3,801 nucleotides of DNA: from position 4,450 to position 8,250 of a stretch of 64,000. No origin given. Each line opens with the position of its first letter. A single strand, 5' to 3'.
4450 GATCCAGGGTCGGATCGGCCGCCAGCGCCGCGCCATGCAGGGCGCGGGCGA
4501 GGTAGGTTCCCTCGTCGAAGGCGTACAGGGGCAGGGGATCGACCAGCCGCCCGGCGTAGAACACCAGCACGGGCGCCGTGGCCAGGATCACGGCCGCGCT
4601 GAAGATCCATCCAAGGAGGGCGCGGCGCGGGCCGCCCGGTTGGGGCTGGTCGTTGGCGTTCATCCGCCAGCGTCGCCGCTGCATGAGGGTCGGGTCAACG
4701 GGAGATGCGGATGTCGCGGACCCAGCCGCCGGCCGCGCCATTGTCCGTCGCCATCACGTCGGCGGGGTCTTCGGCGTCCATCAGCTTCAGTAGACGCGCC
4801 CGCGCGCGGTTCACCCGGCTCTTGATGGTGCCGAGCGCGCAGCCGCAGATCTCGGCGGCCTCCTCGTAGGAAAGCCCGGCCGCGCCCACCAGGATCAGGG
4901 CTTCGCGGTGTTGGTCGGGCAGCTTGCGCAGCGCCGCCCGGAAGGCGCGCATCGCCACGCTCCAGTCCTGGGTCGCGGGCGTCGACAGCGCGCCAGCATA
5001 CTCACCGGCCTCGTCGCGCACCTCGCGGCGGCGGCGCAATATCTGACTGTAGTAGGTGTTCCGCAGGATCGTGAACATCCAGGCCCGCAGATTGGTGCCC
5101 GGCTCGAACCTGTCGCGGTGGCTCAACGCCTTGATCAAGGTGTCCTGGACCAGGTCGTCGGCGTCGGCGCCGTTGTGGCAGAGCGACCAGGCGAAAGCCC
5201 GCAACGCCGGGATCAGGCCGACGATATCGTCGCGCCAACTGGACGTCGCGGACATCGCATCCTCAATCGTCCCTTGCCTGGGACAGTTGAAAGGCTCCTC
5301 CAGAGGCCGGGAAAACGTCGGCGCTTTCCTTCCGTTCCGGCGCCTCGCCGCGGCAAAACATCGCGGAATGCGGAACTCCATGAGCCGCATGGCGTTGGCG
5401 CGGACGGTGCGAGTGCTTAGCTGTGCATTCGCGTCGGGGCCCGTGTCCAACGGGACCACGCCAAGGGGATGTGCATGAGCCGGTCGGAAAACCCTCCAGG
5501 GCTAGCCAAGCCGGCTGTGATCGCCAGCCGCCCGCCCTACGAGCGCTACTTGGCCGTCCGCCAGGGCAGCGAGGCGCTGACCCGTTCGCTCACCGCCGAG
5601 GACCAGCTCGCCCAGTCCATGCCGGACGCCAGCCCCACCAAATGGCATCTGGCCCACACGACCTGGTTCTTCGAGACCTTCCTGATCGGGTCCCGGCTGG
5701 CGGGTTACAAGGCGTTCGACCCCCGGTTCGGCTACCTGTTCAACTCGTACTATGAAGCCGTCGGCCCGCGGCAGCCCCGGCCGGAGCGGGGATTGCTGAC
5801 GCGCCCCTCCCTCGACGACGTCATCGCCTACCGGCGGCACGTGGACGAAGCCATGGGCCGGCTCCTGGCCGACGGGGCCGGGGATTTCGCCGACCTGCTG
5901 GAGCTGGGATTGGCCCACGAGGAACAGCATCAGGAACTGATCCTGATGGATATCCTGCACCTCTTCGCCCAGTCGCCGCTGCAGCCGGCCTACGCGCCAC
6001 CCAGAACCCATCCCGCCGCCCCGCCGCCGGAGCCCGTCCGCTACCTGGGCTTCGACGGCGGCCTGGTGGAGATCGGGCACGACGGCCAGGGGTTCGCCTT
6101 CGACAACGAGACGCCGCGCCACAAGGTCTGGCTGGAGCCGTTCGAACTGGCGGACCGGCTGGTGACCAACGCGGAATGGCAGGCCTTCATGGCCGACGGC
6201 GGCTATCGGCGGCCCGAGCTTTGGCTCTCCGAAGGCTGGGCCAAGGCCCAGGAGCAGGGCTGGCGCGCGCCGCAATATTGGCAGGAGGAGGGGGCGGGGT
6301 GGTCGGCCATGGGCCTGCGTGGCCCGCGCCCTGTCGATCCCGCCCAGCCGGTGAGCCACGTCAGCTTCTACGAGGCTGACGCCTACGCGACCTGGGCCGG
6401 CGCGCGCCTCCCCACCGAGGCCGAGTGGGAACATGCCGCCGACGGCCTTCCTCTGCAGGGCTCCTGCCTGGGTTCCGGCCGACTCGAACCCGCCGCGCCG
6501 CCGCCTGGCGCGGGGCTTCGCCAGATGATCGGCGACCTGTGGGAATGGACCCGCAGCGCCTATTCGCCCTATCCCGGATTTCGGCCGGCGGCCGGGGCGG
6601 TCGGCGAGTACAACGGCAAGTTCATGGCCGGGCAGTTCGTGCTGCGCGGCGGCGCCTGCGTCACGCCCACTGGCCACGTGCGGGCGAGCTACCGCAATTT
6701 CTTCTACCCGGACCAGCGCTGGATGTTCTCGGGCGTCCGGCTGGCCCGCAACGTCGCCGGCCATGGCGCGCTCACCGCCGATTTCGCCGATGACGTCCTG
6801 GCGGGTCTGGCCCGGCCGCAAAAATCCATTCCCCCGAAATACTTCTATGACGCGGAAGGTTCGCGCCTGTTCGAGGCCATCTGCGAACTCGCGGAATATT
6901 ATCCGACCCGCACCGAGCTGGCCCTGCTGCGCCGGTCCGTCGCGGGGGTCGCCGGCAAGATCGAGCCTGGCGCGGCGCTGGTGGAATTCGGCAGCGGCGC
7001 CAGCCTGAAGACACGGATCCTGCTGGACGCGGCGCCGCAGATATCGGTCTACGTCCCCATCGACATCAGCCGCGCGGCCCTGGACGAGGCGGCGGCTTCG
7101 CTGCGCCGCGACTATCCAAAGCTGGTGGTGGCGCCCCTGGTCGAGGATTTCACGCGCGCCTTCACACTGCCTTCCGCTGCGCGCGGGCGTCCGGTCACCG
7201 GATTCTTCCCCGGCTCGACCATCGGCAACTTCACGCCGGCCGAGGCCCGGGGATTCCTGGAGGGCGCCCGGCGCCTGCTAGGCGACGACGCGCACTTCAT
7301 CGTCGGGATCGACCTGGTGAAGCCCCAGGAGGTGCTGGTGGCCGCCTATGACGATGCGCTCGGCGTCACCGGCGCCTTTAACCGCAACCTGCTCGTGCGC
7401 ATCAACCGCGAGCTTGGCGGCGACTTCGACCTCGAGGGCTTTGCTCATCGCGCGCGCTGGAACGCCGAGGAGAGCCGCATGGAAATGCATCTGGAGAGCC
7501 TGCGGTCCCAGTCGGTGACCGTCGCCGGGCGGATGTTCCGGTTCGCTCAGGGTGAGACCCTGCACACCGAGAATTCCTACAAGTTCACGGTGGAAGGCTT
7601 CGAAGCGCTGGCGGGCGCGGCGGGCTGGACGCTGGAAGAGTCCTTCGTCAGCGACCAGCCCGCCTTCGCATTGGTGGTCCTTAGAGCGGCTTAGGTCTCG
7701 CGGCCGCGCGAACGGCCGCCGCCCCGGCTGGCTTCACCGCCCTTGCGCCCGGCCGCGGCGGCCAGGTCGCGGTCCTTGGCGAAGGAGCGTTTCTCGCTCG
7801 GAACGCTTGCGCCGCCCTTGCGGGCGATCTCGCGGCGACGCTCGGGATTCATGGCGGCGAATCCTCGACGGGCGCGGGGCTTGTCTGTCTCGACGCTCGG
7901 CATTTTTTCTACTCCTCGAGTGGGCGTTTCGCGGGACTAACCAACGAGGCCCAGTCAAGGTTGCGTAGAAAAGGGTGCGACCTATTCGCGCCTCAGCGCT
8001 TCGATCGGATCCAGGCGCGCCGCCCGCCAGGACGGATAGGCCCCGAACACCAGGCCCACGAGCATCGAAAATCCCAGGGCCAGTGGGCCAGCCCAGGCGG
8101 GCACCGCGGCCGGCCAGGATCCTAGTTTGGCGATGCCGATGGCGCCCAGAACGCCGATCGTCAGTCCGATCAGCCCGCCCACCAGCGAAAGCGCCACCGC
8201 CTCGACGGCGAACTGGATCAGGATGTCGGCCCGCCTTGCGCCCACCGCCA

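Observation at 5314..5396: Two exact, back-to-back EcfG promoters link the stress sigma factor to ergothioneine synthesis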

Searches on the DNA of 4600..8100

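Call 51: search_rna_families(source=window, start=4600, end=8100, threshold=evalue, max_evalue=1)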
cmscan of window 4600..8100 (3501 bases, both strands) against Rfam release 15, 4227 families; matches with E-value up to 1: 1.
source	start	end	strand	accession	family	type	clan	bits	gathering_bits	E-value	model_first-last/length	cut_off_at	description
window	7604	7691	+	RF01698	Chloroflexi-1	Gene; sRNA;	-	22.2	80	0.25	1-84/84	no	Chloroflexi-1 RNA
